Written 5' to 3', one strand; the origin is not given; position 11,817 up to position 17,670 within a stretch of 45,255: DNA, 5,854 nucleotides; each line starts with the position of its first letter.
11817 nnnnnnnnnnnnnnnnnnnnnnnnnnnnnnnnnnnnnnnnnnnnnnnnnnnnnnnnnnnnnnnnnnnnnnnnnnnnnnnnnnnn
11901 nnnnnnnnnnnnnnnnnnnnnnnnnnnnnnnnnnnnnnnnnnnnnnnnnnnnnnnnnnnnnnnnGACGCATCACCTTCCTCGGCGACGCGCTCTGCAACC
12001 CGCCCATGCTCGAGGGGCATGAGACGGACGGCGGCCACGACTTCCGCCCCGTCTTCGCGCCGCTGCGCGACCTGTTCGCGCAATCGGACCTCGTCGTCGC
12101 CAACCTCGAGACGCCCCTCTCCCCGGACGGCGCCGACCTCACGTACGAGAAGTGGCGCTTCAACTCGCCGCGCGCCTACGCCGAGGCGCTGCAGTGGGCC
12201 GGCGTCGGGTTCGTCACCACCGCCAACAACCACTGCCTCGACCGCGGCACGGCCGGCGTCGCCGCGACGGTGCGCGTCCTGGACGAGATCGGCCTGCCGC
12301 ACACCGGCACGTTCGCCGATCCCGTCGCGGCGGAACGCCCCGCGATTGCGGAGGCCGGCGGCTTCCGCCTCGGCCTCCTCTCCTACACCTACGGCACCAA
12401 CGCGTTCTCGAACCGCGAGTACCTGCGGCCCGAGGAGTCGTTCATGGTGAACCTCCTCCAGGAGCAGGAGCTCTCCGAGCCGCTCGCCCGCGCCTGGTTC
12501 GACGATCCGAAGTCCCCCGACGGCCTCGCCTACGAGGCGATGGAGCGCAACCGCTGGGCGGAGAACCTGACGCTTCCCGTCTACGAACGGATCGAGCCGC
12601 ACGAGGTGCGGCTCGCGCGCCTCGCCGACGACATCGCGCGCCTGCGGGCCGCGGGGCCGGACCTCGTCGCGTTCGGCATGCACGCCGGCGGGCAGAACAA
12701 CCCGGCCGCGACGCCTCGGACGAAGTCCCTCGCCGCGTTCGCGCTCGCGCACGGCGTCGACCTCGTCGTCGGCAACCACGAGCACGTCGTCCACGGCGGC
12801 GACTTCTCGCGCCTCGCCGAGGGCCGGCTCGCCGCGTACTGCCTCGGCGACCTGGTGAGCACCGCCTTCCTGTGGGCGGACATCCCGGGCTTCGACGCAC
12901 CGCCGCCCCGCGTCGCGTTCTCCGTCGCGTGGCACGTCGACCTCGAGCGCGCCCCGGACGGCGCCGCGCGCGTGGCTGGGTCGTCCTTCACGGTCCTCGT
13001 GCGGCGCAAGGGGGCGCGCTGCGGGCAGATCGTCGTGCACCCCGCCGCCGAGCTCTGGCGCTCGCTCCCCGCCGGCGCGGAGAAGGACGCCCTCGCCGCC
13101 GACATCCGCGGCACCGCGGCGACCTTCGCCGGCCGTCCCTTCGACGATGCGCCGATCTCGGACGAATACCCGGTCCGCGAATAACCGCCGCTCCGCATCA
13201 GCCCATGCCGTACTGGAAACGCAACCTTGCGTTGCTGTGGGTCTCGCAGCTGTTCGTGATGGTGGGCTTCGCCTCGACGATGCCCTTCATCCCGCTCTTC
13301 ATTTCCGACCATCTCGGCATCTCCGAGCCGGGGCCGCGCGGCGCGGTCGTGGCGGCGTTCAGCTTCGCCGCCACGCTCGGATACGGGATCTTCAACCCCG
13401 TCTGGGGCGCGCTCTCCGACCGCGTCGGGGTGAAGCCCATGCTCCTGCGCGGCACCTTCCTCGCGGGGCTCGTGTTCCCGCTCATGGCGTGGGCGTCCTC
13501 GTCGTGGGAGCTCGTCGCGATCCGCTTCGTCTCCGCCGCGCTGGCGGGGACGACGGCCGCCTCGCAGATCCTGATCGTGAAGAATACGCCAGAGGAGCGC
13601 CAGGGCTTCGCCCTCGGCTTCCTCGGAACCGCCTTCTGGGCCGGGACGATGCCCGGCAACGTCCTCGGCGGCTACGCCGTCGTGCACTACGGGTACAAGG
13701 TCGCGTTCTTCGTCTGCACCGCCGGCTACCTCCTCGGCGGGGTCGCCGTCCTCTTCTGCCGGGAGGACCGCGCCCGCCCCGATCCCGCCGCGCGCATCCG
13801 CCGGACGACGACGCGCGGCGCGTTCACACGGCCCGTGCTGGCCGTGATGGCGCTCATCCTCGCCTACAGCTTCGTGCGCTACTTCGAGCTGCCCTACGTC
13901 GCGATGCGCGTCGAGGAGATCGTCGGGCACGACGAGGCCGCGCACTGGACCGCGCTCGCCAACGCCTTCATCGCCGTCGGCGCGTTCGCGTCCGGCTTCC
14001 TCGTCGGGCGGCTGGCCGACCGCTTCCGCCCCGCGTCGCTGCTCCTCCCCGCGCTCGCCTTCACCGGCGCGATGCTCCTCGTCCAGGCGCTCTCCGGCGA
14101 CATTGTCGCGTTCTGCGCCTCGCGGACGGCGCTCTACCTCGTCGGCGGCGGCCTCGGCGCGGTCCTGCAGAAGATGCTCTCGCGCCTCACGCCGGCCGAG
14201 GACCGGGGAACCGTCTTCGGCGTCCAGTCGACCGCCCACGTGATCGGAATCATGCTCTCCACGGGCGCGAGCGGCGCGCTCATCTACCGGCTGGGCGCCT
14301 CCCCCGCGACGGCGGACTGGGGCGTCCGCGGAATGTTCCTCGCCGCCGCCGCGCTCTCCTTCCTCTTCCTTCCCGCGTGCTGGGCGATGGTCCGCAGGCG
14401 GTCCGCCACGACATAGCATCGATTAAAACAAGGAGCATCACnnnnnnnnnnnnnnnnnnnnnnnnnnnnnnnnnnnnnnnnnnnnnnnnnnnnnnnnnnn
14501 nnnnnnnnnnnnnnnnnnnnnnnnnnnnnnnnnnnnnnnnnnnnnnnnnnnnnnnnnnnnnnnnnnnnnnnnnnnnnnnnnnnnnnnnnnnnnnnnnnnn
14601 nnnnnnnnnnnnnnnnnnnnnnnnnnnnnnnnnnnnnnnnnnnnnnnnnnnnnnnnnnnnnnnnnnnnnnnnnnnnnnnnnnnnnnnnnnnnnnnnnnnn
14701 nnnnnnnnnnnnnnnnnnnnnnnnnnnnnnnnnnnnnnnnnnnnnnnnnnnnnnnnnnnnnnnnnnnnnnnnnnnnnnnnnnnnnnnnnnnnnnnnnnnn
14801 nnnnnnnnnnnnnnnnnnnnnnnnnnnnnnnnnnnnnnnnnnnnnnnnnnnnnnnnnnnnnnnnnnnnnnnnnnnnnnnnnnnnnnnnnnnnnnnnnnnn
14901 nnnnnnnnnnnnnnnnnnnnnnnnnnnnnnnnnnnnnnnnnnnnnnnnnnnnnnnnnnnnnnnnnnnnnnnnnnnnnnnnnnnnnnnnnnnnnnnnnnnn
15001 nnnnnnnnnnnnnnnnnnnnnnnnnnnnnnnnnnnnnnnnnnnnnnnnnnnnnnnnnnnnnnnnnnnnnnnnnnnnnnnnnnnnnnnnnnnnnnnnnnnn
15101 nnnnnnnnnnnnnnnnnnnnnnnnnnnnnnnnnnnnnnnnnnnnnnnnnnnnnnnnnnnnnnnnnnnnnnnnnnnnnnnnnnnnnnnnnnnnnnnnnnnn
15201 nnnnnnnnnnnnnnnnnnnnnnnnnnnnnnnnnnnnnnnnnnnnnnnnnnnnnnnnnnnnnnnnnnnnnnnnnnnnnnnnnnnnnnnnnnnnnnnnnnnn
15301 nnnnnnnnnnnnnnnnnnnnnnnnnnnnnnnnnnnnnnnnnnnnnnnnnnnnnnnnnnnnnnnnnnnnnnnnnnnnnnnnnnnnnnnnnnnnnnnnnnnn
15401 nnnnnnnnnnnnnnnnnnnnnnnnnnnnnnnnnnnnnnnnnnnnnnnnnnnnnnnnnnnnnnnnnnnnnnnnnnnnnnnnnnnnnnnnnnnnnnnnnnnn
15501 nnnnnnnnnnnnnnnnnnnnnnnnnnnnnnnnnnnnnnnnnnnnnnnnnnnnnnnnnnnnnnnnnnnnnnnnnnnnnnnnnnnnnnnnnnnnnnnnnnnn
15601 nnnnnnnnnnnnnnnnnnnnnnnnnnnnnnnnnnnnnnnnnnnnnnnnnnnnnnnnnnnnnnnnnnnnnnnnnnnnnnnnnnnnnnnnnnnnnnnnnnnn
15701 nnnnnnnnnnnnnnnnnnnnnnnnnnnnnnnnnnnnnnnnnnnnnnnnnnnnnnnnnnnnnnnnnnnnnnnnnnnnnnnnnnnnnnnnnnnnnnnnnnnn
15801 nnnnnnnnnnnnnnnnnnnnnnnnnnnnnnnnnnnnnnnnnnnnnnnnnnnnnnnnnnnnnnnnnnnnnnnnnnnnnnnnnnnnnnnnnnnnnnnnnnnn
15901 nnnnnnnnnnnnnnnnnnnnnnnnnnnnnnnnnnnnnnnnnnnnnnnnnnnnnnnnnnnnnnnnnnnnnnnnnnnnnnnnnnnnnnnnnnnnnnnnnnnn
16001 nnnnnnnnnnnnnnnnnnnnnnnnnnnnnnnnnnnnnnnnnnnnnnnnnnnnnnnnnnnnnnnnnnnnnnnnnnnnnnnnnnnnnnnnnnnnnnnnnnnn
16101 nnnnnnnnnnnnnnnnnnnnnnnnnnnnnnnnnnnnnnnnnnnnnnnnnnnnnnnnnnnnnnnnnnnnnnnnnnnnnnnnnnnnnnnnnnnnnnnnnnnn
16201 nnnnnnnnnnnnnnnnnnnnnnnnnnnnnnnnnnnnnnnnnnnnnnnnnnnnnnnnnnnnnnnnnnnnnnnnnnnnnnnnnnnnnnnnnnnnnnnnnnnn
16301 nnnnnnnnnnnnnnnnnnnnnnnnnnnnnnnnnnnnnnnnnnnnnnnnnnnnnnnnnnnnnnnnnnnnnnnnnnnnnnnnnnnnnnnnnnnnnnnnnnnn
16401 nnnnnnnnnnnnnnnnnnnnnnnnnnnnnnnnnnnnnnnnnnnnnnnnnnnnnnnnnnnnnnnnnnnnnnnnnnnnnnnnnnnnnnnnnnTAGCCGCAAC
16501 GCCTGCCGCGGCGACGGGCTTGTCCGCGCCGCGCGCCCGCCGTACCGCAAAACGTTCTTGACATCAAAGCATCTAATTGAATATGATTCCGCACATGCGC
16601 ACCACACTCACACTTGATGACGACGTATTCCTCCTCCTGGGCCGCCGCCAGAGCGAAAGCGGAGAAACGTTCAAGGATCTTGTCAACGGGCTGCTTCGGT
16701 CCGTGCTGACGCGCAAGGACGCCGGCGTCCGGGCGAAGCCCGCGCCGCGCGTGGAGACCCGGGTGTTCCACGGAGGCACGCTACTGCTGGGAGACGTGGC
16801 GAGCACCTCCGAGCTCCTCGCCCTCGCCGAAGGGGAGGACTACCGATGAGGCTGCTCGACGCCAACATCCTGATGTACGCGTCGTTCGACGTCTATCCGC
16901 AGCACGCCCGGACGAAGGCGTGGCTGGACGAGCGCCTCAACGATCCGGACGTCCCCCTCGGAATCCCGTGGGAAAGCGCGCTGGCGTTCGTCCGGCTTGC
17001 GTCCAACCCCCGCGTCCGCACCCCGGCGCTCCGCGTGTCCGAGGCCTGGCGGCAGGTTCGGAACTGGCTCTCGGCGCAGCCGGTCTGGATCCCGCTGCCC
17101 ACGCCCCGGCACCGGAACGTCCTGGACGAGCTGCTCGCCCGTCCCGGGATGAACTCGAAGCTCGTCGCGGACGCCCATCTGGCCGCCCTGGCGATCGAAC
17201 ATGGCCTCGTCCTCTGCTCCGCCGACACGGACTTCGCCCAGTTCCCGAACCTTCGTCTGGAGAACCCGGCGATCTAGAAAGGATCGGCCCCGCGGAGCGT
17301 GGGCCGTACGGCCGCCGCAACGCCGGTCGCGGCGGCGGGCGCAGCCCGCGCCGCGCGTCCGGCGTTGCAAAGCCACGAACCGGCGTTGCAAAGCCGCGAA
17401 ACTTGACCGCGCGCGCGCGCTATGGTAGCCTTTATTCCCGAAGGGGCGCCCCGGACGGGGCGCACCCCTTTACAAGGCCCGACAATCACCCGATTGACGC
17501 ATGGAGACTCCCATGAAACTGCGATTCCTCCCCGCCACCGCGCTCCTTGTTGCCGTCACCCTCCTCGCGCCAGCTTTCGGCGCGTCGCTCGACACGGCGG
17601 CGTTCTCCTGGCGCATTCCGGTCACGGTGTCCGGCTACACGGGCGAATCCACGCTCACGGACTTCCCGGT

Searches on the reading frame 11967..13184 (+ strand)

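Call 18: search_protein_families(library=pfam, proteins=[window:11967-13184:+], max_evalue=0.001)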
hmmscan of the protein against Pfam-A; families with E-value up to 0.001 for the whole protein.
window:11967-13184:+ (405 aa): 1 family
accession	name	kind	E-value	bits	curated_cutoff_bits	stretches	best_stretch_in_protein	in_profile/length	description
PF09587.15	PGA_cap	-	3.1e-54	184.6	27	1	2-298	2-253/255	Bacterial capsule synthesis protein PGA_cap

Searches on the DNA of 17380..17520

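Call 21: search_rna_families(source=window, start=17380, end=17520, threshold=evalue, max_evalue=10)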
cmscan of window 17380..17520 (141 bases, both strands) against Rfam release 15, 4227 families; matches with E-value up to 10: 5.
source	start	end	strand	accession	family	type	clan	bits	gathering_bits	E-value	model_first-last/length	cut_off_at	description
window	17440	17496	-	RF04218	HCV_5BSL1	Cis-reg;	-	12.5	44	2.6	1-47/47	no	Hepatitis C virus stem-loop I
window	17442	17466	+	RF01867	CC2171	Gene; sRNA;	-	11.6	75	1.2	131-159/159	no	caulobacter sRNA CC2171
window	17441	17506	+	RF02469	Ms_IGR-7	Gene; sRNA;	-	10.9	45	6.1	1-118/118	no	Actinobacteria sRNA Ms_IGR-7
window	17458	17509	+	RF01833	astro_FSE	Cis-reg; frameshift_element;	-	10.8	70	1.5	1-55/55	no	ribosomal frameshift site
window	17381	17469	-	RF02209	WT1-AS_7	Gene; lncRNA;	-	5.1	50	7.3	203-294/294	no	WT1 antisense RNA conserved region 7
